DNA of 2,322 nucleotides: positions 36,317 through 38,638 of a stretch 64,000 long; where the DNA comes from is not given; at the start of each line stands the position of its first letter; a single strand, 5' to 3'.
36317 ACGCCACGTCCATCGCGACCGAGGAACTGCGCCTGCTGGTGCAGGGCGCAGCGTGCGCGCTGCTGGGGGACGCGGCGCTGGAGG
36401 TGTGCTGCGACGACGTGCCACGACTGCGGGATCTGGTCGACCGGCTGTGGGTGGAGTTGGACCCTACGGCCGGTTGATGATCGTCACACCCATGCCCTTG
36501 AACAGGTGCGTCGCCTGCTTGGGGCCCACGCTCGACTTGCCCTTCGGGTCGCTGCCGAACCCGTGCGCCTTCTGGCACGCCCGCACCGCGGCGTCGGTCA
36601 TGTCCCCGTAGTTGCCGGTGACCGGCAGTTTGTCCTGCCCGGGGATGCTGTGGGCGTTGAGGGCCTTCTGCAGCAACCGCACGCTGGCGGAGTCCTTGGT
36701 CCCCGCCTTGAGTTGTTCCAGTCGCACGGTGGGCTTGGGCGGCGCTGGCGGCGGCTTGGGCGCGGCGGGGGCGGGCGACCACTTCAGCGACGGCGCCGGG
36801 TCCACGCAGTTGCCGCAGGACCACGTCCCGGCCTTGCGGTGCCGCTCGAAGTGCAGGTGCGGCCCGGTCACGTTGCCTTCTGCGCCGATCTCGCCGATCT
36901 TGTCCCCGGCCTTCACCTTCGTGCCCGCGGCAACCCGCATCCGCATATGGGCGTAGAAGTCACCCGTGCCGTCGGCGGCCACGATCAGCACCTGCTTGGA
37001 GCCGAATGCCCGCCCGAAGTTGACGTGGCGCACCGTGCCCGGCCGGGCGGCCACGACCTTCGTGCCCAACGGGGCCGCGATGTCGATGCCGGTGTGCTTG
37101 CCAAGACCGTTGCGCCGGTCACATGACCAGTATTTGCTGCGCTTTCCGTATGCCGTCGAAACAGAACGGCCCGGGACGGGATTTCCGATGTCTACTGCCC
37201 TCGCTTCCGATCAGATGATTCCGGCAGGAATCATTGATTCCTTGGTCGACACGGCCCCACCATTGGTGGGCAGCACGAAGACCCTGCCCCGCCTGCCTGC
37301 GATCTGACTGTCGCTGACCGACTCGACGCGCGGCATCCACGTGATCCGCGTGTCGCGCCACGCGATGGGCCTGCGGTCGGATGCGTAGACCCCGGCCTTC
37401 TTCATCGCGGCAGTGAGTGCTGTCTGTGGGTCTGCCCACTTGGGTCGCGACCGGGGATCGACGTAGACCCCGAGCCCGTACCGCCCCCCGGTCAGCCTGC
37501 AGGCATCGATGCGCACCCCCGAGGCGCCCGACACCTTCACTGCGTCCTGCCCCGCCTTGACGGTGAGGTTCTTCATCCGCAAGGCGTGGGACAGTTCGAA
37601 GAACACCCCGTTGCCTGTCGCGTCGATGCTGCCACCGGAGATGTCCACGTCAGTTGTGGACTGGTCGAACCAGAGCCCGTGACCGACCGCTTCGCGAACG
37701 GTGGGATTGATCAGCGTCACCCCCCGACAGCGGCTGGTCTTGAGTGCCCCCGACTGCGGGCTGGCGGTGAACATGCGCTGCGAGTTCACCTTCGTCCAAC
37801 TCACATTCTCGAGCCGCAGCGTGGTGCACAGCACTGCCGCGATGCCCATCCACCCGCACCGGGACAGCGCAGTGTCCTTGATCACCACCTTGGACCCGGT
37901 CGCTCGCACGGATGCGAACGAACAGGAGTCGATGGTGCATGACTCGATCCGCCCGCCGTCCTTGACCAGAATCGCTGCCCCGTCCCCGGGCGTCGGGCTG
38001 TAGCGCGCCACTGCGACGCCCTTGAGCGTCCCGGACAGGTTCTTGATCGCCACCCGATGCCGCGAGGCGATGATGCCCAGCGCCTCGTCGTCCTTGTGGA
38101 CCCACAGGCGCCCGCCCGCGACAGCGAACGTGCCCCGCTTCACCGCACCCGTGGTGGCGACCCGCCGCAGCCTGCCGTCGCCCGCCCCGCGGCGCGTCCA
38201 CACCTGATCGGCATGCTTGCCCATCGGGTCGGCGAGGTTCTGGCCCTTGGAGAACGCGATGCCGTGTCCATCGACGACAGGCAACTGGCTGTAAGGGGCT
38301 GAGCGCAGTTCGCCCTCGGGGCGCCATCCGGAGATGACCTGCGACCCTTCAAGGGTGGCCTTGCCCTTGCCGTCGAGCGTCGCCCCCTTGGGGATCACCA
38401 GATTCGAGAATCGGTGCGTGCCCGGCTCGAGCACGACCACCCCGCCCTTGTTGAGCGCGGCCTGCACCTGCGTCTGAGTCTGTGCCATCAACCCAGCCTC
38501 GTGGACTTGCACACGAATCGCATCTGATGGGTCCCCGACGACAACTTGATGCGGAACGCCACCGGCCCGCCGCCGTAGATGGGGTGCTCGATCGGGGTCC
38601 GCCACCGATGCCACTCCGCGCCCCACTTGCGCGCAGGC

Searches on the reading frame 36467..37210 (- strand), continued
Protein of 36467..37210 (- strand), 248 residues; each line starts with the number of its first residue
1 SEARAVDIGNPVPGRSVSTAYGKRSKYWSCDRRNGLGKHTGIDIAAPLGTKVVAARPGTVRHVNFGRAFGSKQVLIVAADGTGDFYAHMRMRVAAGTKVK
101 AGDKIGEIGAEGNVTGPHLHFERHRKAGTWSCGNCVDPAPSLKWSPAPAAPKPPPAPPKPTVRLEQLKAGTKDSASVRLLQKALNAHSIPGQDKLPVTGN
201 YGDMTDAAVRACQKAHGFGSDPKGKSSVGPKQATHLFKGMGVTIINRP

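Call 62: find_homologous_proteins(query=window:36467-37189:-, max_evalue=1e-20)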
Query seq(241 aa) (241 aa): 220 proteins with E <= 1e-20 among 4814 candidates; the best 120 are listed.
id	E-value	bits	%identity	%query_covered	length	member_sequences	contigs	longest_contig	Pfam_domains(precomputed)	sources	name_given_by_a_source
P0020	4.3e-131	454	100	83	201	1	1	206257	PF01551.30,PF01471.24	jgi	jgi:hypothetical protein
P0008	1.9e-87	311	62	99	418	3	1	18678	PF01551.30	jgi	jgi:hypothetical protein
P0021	1.7e-86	308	63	99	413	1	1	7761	PF01551.30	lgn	-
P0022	8.5e-79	283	57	99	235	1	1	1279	PF01551.30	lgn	-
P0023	3.4e-78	281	56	99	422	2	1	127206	PF01551.30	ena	-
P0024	3.9e-78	281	56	99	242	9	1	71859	PF01551.30,PF01471.24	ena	-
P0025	1.9e-75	272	57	99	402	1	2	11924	PF01551.30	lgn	-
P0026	1.5e-74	269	54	99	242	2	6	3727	PF01551.30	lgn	-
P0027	4.9e-74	267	56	99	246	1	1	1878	PF01551.30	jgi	jgi:murein DD-endopeptidase MepM/ murein hydrolase activator NlpD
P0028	3.6e-73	264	55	98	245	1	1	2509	PF01551.30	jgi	jgi:murein DD-endopeptidase MepM/ murein hydrolase activator NlpD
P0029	5.9e-72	260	54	99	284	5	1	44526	PF01551.30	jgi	jgi:murein DD-endopeptidase MepM/ murein hydrolase activator NlpD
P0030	2.7e-71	258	57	95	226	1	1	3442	PF01551.30,PF01471.24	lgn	-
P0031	1.5e-67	246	55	95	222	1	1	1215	PF01551.30,PF01471.24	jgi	jgi:hypothetical protein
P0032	5.3e-67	244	53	99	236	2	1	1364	PF01551.30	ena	-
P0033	1.1e-66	243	55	95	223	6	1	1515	PF01551.30,PF01471.24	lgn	-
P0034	2.4e-64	235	55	95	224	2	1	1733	PF01551.30,PF01471.24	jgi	jgi:murein DD-endopeptidase MepM/ murein hydrolase activator NlpD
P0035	3.4e-63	232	53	99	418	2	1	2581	PF01551.30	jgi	-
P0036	2.2e-62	229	49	99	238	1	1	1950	PF01551.30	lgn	-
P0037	9.3e-62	227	51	99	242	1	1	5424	PF01551.30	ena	-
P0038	9.3e-61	224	52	95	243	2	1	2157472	PF01551.30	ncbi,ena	-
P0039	3.7e-60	222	49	98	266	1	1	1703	PF01551.30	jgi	jgi:hypothetical protein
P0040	3.9e-60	222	51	99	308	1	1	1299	PF01551.30,PF01471.24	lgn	-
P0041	6.0e-59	218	48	99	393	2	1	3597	PF01551.30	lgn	-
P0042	1.0e-58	217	48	98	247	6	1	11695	PF01551.30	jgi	jgi:murein DD-endopeptidase MepM/ murein hydrolase activator NlpD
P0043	2.5e-58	216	48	100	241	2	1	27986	PF01551.30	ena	-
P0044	3.5e-58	215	49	99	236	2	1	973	PF01551.30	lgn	-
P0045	1.4e-57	213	64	61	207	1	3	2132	PF01551.30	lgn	-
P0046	5.0e-57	211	65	57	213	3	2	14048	PF01551.30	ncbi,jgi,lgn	jgi:hypothetical protein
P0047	1.0e-56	210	38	97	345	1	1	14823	PF01551.30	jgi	jgi:hypothetical protein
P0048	1.0e-56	210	51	92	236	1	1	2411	PF01551.30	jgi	jgi:hypothetical protein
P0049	4.5e-56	208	64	57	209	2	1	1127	PF01551.30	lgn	-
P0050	1.6e-55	206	65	58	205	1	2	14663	PF01551.30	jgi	jgi:murein DD-endopeptidase MepM/ murein hydrolase activator NlpD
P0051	9.9e-55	204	60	66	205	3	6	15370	PF01551.30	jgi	jgi:murein DD-endopeptidase MepM/ murein hydrolase activator NlpD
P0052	1.0e-54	204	65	57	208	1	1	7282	PF01551.30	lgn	-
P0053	1.4e-54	203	48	95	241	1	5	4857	PF01551.30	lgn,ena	-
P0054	1.6e-54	203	46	94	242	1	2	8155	PF01551.30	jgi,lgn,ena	-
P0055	2.2e-54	203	48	95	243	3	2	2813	PF01551.30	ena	-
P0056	3.0e-54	202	56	84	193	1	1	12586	PF01551.30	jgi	jgi:murein DD-endopeptidase MepM/ murein hydrolase activator NlpD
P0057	7.1e-54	201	47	99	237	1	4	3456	PF01551.30,PF01471.24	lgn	-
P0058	1.6e-53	200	65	58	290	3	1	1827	PF01551.30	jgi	jgi:hypothetical protein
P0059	2.9e-53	199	66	56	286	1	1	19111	PF01551.30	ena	-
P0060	3.4e-53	199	64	57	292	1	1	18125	PF01551.30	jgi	jgi:murein DD-endopeptidase MepM/ murein hydrolase activator NlpD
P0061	2.7e-52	196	63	58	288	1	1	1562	PF01551.30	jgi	jgi:murein DD-endopeptidase MepM/ murein hydrolase activator NlpD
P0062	1.4e-51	194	65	57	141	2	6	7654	PF01551.30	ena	-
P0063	4.3e-51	192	62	58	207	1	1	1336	PF01551.30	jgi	-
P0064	7.2e-51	191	68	57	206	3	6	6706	PF01551.30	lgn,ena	-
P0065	7.9e-51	191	65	56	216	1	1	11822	PF01551.30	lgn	-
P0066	8.6e-51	191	64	57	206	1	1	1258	PF01551.30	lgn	-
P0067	2.2e-50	190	63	56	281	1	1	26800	PF01551.30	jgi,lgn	jgi:hypothetical protein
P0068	3.5e-50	189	65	57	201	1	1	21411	PF01551.30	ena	-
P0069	5.0e-50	188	60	63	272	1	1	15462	PF01551.30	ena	-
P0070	7.8e-50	188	58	65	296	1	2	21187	PF01551.30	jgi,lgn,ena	-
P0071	9.4e-50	188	66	57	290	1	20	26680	PF01551.30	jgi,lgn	jgi:hypothetical protein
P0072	1.5e-49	187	56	67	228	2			PF01551.30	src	-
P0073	2.1e-49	186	63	57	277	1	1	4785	PF01551.30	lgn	-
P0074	8.5e-49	184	62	58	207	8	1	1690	PF01551.30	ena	-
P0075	2.0e-48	183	64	56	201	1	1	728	PF01551.30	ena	-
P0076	2.1e-48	183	51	77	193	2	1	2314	PF01551.30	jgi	jgi:hypothetical protein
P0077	3.1e-48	183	63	57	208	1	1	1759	PF01551.30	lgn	-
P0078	6.5e-48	182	61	57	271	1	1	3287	PF01551.30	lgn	-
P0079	6.6e-48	182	61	61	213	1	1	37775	PF01551.30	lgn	-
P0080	7.2e-48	181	63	59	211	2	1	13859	PF01551.30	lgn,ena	-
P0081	1.0e-47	181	61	60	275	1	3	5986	PF01551.30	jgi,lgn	jgi:hypothetical protein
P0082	1.0e-47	181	65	57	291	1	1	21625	PF01551.30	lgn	-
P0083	1.6e-47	180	61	63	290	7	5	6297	PF01551.30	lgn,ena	-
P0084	1.7e-47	180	61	57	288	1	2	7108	PF01551.30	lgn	-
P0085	2.5e-47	180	61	56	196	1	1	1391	PF01551.30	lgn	-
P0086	2.5e-47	180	66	53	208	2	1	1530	PF01551.30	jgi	-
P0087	3.2e-47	179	59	62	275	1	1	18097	PF01551.30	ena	-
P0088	3.7e-47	179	46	100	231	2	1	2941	PF01551.30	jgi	jgi:murein DD-endopeptidase MepM/ murein hydrolase activator NlpD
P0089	5.2e-47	179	60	56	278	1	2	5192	PF01551.30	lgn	-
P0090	8.4e-47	178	62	59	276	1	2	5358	PF01551.30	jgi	jgi:hypothetical protein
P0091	9.0e-47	178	60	56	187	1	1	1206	PF01551.30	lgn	-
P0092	1.3e-46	177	62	56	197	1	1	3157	PF01551.30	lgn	-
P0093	1.5e-46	177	62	57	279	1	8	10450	PF01551.30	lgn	-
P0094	2.8e-46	176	54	66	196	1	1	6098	PF01551.30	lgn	-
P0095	5.8e-46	175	62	56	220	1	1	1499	PF01551.30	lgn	-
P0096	6.0e-46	175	63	56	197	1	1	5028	PF01551.30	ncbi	-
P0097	6.6e-46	175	61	57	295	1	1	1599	PF01551.30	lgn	-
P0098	6.9e-46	175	60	60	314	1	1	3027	PF01551.30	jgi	jgi:murein DD-endopeptidase MepM/ murein hydrolase activator NlpD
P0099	1.1e-45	174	61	56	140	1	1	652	PF01551.30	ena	-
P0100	1.2e-45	174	52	66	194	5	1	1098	PF01551.30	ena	-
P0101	1.8e-45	174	59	59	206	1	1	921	PF01551.30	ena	-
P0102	2.1e-45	173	61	56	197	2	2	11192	PF01551.30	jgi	-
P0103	2.6e-45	173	59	62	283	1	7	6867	PF01551.30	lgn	-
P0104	4.4e-45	172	62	56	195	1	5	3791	PF01551.30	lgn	-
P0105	5.4e-45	172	61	54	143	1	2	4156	PF01551.30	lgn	-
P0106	6.6e-45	172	63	56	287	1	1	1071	PF01551.30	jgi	jgi:murein DD-endopeptidase MepM/ murein hydrolase activator NlpD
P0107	8.1e-45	171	44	99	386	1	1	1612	PF01551.30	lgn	-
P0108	9.6e-45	171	65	53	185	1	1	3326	PF01551.30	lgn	-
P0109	1.0e-44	171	51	73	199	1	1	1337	PF01551.30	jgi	jgi:murein DD-endopeptidase MepM/ murein hydrolase activator NlpD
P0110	1.2e-44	171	59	56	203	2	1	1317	PF01551.30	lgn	-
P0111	1.2e-44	171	50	80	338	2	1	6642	PF01551.30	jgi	jgi:hypothetical protein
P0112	1.3e-44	171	56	60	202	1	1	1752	PF01551.30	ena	-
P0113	1.9e-44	170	61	55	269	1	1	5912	PF01551.30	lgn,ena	-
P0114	1.9e-44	170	63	56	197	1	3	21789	PF01551.30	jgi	-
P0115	2.3e-44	170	61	56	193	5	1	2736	PF01551.30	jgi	jgi:murein DD-endopeptidase MepM/ murein hydrolase activator NlpD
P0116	2.4e-44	170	62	56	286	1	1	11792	PF01551.30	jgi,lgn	jgi:hypothetical protein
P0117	2.6e-44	170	61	56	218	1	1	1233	PF01551.30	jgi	-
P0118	3.1e-44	169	61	56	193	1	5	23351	PF01551.30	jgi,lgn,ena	-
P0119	3.5e-44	169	60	57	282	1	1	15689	PF01551.30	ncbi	-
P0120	3.7e-44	169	41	87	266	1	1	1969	PF01551.30,PF01471.24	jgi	-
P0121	4.2e-44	169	61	55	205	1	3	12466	PF01551.30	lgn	-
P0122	4.3e-44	169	61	56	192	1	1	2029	PF01551.30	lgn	-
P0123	5.4e-44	169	55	64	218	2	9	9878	PF01551.30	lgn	-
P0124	5.4e-44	169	59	57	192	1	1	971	PF01551.30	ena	-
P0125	9.4e-44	168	57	60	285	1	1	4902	PF01551.30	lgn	-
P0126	1.0e-43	168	56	56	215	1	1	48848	PF01551.30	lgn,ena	-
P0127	1.2e-43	168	58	58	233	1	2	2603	PF01551.30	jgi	jgi:murein DD-endopeptidase MepM/ murein hydrolase activator NlpD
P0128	1.2e-43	168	61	58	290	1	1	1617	PF01551.30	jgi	jgi:hypothetical protein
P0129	1.5e-43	167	60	56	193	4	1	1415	PF01551.30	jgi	jgi:murein DD-endopeptidase MepM/ murein hydrolase activator NlpD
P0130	1.6e-43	167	60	57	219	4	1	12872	PF01551.30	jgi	-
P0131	2.0e-43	167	62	56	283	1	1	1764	PF01551.30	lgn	-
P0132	2.3e-43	167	58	56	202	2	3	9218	PF01551.30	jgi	jgi:murein DD-endopeptidase MepM/ murein hydrolase activator NlpD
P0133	2.5e-43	167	60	56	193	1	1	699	PF01551.30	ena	-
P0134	2.6e-43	166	57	57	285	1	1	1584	PF01551.30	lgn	-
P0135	3.2e-43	166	60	56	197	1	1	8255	PF01551.30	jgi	jgi:murein DD-endopeptidase MepM/ murein hydrolase activator NlpD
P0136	3.5e-43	166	57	63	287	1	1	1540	PF01551.30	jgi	jgi:hypothetical protein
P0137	3.5e-43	166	61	57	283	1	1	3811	PF01551.30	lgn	-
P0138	3.7e-43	166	57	58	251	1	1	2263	PF01551.30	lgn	-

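Call 64: find_encoding_contigs(protein=P0056, flank=3000, max_places=2)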
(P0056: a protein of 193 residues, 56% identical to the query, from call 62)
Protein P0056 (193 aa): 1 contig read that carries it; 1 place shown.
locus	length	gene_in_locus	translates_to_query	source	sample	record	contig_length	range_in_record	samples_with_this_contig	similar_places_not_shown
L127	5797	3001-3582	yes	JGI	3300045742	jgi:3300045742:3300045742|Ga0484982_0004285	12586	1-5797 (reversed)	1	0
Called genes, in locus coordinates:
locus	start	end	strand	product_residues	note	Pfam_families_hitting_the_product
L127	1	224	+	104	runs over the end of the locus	PF04232:SpoVS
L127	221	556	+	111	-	-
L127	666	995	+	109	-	-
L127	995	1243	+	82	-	-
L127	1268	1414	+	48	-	-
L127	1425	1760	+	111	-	-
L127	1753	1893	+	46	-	-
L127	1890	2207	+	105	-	-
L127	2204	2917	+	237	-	PF01510:Amidase_2 (faint)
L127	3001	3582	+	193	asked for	PF01551:Peptidase_M23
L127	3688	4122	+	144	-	-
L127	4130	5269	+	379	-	-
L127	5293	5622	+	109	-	-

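Call 65: find_encoding_contigs(protein=P0111, flank=3000, max_places=2)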
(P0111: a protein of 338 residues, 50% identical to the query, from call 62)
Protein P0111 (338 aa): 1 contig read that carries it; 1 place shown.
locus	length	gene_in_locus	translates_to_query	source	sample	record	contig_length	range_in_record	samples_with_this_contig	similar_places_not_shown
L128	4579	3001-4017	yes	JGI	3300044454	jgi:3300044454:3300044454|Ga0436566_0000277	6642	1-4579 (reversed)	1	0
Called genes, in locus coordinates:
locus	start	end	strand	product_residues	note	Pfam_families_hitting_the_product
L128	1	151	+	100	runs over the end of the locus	-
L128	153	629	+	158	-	-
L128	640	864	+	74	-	-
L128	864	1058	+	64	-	-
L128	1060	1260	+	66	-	-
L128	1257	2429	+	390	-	PF07484:Collar (weak)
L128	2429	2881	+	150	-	-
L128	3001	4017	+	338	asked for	PF01551:Peptidase_M23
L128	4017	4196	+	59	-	-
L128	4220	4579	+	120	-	?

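Call 66: find_encoding_contigs(protein=P0076, flank=3000, max_places=2)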
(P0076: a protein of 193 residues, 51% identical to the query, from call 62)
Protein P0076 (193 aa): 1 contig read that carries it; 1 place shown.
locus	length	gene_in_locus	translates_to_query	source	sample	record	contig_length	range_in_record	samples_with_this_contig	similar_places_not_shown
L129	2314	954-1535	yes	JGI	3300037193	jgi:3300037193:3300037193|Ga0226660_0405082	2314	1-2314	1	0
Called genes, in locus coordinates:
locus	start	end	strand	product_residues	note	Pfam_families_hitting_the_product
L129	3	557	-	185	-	?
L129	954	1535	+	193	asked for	PF01551:Peptidase_M23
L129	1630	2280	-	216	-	-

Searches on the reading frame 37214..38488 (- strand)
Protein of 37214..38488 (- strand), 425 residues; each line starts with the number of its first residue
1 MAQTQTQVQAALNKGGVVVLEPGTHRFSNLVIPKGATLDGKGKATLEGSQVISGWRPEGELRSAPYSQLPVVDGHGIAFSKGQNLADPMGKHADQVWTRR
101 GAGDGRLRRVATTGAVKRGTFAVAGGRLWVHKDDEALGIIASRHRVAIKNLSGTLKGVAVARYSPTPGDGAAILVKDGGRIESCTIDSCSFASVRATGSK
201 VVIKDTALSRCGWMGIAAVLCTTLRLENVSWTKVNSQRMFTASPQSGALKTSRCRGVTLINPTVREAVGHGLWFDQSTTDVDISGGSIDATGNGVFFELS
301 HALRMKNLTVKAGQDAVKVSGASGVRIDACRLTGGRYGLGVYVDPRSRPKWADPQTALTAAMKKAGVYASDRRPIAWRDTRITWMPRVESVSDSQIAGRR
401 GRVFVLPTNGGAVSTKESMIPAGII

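Call 6: search_protein_families(library=pfam, proteins=[window:37214-38488:-], max_evalue=0.01)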
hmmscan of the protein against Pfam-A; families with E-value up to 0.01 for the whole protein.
window:37214-38488:- (425 aa): 2 families
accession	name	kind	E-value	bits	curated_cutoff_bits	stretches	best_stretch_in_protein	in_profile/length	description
PF13229.12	Beta_helix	-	3.9e-12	46.5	25.9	2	171-330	24-156/158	Right handed beta helix region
PF05048.19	NosD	-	0.0013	18.6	23.6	0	283-341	5-65/212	Periplasmic copper-binding protein (NosD)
